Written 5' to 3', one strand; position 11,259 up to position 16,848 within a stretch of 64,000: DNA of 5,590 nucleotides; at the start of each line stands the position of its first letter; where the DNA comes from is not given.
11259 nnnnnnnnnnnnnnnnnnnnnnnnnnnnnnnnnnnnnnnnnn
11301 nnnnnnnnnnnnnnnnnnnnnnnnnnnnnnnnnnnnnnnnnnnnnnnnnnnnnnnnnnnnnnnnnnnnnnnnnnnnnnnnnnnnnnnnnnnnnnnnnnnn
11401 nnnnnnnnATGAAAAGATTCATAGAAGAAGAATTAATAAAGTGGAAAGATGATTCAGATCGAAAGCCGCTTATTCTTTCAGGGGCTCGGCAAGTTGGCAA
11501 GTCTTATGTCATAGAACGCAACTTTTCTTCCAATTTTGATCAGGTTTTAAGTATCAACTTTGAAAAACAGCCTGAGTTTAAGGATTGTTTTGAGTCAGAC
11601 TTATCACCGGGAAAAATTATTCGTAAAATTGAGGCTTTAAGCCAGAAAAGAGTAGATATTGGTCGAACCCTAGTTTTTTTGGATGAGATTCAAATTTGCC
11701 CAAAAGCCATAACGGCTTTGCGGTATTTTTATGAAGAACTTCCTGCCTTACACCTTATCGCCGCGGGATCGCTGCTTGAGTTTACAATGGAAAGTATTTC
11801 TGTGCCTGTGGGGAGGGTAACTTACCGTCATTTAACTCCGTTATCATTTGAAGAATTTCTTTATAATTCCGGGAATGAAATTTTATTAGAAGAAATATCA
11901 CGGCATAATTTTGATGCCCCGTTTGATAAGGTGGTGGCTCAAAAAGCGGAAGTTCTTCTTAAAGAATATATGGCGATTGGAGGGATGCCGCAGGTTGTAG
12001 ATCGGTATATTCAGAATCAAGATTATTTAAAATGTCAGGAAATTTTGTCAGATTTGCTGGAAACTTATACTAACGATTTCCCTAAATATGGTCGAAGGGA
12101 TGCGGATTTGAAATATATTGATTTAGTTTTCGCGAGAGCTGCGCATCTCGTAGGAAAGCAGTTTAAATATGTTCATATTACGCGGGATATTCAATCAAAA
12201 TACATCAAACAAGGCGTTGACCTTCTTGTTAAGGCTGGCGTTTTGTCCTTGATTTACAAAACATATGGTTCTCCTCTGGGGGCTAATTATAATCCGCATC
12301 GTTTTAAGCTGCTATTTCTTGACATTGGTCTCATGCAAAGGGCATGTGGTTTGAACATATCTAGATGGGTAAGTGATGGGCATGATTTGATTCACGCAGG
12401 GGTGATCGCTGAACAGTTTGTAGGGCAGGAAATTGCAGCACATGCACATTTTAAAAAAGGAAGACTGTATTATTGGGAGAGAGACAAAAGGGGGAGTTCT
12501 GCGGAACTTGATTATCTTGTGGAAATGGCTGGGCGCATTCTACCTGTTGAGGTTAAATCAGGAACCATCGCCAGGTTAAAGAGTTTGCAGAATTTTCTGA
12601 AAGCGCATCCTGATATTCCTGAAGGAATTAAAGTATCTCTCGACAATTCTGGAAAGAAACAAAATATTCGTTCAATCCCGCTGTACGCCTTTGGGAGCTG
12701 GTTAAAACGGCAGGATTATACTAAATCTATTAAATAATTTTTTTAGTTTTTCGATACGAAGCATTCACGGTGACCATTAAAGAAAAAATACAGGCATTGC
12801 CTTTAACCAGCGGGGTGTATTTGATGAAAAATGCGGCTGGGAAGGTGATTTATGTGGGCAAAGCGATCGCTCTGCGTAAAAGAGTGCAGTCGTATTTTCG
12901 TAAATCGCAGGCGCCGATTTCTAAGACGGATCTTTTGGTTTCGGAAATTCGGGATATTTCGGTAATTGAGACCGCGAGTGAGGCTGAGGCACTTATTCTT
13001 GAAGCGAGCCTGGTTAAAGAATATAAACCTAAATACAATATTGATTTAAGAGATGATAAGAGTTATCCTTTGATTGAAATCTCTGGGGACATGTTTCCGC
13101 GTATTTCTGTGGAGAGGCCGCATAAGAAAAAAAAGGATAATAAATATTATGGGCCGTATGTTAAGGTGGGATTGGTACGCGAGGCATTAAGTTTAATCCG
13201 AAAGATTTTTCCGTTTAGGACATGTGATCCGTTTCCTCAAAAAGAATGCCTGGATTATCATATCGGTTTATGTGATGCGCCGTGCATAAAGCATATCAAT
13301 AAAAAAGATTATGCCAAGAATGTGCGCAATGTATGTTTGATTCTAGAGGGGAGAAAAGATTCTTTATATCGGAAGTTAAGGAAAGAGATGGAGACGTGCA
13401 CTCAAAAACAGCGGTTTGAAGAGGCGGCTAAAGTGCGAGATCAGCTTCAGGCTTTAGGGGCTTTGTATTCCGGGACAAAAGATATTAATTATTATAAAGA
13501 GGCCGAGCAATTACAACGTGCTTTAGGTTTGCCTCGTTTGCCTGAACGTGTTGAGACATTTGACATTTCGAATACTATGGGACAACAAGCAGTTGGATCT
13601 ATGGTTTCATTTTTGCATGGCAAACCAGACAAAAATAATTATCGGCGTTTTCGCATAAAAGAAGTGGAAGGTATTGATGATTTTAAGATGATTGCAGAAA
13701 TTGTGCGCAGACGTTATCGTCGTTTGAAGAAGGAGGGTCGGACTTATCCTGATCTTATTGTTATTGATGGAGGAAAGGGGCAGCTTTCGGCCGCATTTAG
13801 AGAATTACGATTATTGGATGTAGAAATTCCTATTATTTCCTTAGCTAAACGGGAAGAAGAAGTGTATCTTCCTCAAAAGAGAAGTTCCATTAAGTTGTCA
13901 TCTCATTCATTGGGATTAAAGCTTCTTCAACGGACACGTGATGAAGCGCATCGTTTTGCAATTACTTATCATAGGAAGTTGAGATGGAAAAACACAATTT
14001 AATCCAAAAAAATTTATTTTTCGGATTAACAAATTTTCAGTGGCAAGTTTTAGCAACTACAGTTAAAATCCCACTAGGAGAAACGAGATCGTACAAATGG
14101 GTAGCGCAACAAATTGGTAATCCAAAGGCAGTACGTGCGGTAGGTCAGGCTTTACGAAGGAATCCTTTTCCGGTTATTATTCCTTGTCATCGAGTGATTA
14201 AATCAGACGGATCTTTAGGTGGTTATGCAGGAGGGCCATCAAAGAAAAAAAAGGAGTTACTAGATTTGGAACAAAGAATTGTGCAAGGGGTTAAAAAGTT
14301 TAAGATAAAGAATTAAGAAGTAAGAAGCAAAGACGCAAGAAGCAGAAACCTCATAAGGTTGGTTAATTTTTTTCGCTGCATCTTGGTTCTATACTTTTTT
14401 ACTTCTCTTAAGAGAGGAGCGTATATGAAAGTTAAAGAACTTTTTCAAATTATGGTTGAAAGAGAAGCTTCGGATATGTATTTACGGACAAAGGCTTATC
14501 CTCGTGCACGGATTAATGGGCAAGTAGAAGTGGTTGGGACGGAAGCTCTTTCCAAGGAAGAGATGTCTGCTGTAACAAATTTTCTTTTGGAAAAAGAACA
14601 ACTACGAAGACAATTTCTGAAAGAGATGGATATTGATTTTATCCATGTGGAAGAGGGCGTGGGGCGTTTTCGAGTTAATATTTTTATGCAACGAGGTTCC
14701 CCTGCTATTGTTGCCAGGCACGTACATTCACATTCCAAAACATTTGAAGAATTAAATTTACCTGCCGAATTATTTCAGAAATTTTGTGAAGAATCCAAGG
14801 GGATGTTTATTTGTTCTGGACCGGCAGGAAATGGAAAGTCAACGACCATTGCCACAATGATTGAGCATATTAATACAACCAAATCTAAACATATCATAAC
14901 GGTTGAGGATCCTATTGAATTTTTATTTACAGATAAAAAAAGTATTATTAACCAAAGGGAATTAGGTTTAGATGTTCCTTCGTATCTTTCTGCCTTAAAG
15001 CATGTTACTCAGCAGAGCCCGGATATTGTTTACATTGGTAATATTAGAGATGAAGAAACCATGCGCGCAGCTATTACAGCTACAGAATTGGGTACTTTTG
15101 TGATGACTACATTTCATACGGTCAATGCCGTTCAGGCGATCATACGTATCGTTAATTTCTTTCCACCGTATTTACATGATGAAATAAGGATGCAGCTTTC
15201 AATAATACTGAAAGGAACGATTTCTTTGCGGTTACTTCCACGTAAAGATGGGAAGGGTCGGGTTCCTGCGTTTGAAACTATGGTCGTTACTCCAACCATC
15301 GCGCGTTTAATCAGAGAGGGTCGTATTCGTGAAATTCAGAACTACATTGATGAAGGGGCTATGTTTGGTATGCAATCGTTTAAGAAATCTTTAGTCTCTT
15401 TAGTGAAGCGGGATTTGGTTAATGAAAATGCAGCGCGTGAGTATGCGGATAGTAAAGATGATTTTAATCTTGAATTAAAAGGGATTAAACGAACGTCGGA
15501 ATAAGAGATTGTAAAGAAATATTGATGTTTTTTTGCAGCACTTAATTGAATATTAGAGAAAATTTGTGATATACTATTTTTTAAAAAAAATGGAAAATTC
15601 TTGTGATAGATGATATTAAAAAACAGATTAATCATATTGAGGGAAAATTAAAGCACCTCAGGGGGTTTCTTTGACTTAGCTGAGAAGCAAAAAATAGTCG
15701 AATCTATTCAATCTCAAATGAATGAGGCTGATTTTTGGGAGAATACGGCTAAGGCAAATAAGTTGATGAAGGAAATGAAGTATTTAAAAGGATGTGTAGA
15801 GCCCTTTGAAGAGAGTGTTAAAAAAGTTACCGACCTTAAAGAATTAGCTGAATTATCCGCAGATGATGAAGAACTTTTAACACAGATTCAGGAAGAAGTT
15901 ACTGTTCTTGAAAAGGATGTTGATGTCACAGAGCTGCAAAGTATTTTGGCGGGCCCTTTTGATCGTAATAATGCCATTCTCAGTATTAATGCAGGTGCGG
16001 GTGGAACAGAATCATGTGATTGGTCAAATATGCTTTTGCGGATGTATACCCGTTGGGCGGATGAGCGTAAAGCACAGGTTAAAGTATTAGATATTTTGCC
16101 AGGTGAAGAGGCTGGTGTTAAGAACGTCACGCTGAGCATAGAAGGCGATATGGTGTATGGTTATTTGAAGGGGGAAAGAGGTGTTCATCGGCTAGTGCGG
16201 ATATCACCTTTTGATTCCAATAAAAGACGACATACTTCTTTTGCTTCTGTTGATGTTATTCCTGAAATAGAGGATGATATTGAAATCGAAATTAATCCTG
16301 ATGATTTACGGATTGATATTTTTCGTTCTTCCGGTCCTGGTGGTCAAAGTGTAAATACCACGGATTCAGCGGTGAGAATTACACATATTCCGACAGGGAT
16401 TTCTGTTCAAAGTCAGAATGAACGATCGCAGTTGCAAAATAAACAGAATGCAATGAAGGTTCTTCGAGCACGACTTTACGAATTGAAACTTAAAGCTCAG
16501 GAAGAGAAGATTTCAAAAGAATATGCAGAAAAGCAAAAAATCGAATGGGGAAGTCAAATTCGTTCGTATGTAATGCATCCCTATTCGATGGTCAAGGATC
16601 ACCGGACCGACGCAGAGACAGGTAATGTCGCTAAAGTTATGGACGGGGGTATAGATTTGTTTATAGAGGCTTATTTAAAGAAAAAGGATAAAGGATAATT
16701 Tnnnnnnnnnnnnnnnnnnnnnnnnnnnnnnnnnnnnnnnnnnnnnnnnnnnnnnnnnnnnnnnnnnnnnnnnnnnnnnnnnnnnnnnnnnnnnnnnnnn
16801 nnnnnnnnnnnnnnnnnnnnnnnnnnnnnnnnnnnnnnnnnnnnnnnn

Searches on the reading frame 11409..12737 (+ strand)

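Call 79: search_protein_families(library=pfam, proteins=[window:11409-12737:+], max_evalue=0.00001)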
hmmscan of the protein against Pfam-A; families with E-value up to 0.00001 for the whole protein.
window:11409-12737:+ (442 aa): 2 families
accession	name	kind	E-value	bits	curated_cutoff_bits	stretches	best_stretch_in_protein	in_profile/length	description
PF13173.12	AAA_14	-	1.9e-24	86.5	27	1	18-151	2-129/129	AAA domain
PF13635.12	DUF4143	-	4.7e-21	75.6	28.1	1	222-385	2-160/160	Domain of unknown function (DUF4143)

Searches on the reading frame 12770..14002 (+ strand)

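Call 79: search_protein_families(library=pfam, proteins=[window:12770-14002:+], max_evalue=0.00001)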
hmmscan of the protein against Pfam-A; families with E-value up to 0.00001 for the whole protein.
window:12770-14002:+ (410 aa): 3 families
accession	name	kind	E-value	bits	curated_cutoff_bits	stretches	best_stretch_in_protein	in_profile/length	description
PF08459.17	UvrC_RNaseH_dom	-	7.4e-54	182.3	22.3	1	249-398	1-159/159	UvrC RNAse H endonuclease domain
PF01541.30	GIY-YIG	-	3.3e-10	40.6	22.6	1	15-90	3-78/78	GIY-YIG catalytic domain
PF02151.25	UVR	-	1.5e-09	37.7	21.5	1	201-230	5-34/36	UvrB/uvrC motif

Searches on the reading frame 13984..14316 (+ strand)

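Call 80: search_protein_families(library=pfam, proteins=[window:13984-14316:+], max_evalue=0.00001)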
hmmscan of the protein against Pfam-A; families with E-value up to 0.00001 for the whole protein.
window:13984-14316:+ (110 aa): 1 family
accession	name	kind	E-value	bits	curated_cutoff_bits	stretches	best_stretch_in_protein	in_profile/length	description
PF01035.26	DNA_binding_1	-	3.7e-32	110.4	27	1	17-97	1-80/81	6-O-methylguanine DNA methyltransferase, DNA binding domain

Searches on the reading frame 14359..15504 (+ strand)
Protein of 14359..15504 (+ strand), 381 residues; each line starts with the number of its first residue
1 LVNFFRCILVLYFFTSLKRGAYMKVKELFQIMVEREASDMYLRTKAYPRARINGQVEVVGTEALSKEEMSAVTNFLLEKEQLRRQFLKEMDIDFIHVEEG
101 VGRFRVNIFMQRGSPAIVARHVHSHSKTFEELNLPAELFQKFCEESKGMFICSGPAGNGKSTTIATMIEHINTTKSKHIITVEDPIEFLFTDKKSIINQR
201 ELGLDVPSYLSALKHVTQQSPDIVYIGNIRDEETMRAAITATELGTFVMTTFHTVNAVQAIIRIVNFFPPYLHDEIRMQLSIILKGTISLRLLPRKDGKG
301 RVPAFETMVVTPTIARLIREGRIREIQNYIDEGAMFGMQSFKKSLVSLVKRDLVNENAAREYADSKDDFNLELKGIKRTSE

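Call 80: search_protein_families(library=pfam, proteins=[window:14359-15504:+], max_evalue=0.00001)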
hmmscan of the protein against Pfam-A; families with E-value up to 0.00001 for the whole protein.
window:14359-15504:+ (381 aa): 1 family
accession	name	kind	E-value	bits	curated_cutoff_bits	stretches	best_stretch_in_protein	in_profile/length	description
PF00437.27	T2SSE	-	1.2e-31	110.1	24.9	1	98-283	88-272/370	Type II/IV secretion system protein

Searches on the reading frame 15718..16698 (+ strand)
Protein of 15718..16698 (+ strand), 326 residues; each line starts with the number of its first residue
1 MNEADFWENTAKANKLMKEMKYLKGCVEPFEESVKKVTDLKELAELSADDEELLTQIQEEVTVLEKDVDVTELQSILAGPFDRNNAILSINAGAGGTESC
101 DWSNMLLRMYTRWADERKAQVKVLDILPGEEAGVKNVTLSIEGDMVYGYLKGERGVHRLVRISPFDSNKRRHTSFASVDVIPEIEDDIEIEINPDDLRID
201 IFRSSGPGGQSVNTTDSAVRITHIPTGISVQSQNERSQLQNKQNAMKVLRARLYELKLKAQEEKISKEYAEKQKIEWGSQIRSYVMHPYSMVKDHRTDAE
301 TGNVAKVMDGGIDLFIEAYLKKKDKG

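Call 80: search_protein_families(library=pfam, proteins=[window:15718-16698:+], max_evalue=0.00001)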
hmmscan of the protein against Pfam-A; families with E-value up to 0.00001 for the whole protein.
window:15718-16698:+ (326 aa): 2 families
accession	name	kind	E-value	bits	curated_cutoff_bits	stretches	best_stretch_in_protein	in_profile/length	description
PF03462.23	PCRF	-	6.1e-56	189.8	24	1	1-178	12-194/194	PCRF domain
PF00472.26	RF-1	-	2.1e-45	153.8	35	1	186-296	1-116/116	RF-1 domain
